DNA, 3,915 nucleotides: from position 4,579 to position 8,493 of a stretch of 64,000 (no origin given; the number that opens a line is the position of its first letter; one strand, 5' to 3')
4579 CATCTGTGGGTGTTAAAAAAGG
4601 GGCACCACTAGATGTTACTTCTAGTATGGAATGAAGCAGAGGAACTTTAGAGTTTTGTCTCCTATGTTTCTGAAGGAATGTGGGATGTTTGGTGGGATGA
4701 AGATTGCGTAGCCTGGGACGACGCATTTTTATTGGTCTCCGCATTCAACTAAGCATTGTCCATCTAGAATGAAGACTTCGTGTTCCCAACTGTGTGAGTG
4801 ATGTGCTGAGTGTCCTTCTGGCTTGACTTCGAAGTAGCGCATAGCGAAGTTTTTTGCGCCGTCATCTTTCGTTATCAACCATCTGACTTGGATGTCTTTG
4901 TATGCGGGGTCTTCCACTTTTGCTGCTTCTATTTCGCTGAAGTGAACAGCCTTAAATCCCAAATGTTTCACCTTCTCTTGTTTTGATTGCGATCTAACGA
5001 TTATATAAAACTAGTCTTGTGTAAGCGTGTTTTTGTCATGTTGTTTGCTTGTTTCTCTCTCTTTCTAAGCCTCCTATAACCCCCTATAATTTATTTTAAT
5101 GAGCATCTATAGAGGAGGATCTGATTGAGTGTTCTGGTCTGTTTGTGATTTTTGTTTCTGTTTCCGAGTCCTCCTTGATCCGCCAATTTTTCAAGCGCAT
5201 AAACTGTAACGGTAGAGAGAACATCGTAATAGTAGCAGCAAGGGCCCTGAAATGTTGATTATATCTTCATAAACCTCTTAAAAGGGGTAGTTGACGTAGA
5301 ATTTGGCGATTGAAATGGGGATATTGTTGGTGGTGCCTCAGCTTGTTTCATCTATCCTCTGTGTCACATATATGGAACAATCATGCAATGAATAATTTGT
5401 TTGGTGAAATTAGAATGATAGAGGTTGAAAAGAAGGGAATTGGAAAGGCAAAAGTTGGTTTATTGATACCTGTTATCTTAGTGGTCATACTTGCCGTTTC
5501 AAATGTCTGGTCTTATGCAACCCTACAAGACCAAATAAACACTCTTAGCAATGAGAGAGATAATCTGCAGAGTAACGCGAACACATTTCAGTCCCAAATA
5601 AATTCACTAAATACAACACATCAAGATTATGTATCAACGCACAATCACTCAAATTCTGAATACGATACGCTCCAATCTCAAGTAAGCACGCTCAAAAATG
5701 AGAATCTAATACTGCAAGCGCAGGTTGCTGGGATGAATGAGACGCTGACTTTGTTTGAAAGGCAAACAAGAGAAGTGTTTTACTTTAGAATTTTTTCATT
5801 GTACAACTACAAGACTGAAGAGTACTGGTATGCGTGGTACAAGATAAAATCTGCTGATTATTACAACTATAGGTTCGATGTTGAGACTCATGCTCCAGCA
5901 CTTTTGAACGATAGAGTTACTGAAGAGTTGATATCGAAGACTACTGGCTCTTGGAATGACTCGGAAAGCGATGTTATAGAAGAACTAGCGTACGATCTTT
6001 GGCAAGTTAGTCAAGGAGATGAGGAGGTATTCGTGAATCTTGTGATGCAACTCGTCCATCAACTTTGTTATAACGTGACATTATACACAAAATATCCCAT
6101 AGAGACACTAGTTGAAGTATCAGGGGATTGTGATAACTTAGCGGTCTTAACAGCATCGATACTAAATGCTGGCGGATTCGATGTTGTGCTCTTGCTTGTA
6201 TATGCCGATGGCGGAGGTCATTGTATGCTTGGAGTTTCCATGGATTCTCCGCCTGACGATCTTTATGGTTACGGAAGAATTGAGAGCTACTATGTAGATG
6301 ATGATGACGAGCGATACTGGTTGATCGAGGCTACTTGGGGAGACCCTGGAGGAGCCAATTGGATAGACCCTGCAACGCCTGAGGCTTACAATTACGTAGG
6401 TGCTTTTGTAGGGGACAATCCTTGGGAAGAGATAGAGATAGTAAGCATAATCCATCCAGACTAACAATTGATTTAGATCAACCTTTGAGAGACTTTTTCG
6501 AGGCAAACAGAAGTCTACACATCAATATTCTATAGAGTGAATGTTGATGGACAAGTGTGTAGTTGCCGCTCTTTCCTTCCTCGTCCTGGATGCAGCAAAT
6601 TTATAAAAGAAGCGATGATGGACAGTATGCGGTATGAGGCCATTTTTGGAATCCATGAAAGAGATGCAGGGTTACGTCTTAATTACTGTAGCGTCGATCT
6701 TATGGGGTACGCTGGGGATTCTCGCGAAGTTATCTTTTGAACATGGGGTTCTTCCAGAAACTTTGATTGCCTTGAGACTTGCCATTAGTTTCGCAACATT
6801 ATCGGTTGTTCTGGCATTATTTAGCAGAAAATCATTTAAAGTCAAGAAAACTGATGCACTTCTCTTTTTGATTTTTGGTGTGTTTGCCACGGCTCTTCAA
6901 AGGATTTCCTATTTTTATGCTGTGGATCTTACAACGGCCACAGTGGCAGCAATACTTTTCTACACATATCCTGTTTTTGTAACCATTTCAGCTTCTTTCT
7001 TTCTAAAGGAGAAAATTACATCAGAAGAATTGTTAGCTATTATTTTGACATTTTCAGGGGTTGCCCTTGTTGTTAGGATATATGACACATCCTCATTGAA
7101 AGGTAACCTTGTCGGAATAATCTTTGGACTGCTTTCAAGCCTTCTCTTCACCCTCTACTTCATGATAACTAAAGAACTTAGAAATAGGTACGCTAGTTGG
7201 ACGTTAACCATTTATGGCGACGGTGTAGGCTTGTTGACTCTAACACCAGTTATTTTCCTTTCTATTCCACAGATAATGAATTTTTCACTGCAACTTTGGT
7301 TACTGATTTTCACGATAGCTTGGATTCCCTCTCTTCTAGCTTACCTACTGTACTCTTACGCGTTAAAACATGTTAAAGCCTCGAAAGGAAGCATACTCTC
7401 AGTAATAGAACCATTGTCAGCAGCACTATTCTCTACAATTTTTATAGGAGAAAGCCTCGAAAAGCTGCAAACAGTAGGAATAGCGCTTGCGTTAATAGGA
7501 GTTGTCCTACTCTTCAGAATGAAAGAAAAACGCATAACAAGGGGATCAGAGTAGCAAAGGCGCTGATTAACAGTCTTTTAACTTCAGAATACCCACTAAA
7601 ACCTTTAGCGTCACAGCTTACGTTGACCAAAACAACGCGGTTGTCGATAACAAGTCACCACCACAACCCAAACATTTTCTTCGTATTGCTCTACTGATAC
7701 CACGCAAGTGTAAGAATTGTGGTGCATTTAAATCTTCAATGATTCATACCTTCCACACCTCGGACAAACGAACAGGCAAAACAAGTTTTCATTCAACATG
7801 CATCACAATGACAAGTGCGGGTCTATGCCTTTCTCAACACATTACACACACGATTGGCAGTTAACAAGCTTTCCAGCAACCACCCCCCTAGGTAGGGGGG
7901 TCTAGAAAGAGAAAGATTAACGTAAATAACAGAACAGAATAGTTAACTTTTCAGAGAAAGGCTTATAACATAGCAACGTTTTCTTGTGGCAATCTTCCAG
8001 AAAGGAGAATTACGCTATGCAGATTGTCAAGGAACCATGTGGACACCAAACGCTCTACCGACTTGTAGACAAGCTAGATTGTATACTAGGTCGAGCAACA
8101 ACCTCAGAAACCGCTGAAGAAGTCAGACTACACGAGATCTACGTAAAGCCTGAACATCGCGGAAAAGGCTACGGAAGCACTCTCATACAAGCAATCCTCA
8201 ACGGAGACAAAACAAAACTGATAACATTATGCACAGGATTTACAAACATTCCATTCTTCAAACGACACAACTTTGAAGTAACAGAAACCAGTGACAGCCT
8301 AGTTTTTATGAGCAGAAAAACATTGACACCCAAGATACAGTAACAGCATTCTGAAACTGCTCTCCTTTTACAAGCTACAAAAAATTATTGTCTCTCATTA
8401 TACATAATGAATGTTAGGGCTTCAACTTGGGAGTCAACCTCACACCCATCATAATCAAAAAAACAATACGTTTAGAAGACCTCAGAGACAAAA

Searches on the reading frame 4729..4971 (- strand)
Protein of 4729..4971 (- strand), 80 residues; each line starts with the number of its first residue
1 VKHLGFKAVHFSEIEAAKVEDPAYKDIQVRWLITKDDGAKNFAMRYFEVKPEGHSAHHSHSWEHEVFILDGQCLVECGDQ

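Call 82: search_protein_families(library=pfam, max_evalue=0.001, proteins=[window:4729-4971:-])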
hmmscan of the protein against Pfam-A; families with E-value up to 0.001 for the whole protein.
window:4729-4971:- (80 aa): 1 family
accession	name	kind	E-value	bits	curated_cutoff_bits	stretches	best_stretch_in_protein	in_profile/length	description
PF07883.17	Cupin_2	-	0.00062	19.9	27.2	1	46-80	2-36/70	Cupin domain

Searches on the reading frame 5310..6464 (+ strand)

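Call 82: search_protein_families(library=pfam, max_evalue=0.001, proteins=[window:5310-6464:+])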
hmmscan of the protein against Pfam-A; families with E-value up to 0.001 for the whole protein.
window:5310-6464:+ (384 aa): 3 families
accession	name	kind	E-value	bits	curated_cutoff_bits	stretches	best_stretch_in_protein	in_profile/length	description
PF02183.23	HALZ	-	2.2e-06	28.1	28.1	0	116-146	12-42/43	Homeobox associated leucine zipper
PF05622.17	HOOK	-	0.00011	21.6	35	1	72-137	6-67/514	HOOK protein coiled-coil region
PF04977.20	DivIC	-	0.00018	21.7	28.9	0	109-158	17-66/80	Septum formation initiator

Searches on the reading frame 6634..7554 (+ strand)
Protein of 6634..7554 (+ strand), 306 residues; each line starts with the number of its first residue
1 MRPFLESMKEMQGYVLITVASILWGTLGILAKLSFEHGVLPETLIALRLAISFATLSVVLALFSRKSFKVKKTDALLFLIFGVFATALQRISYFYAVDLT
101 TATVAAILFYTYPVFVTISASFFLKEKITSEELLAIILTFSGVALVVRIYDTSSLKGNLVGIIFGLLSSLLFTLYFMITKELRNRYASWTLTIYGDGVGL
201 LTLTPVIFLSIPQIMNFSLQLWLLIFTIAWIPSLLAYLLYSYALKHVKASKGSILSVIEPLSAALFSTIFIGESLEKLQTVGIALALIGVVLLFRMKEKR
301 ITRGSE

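Call 82: search_protein_families(library=pfam, max_evalue=0.001, proteins=[window:6634-7554:+])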
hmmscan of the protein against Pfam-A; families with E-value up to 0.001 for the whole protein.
window:6634-7554:+ (306 aa): 2 families
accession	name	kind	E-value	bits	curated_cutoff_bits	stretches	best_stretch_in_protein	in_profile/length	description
PF00892.27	EamA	-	3.7e-43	147.5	28.2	2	12-147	2-134/135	EamA-like transporter family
PF03151.22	TPT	-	0.00048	20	30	0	29-292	19-289/291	Triose-phosphate Transporter family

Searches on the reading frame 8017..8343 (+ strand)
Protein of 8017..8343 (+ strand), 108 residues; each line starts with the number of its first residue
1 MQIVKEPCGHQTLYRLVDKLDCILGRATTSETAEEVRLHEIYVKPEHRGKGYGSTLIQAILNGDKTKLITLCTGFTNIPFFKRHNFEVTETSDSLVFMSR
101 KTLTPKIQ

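Call 82: search_protein_families(library=pfam, max_evalue=0.001, proteins=[window:8017-8343:+])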
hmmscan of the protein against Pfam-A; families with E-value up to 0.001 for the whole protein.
window:8017-8343:+ (108 aa): 4 families
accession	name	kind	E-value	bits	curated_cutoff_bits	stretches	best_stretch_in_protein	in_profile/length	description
PF13508.13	Acetyltransf_7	-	3.6e-10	40.5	27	1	23-88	14-84/84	Acetyltransferase (GNAT) domain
PF00583.31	Acetyltransf_1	-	6.9e-08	33.2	20.7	1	21-86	42-116/116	Acetyltransferase (GNAT) family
PF14542.12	Acetyltransf_CG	-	0.00018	22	30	1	32-63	21-52/80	GCN5-related N-acetyl-transferase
PF08445.16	FR47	-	0.00026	21.4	22.1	1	37-63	23-49/86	FR47-like protein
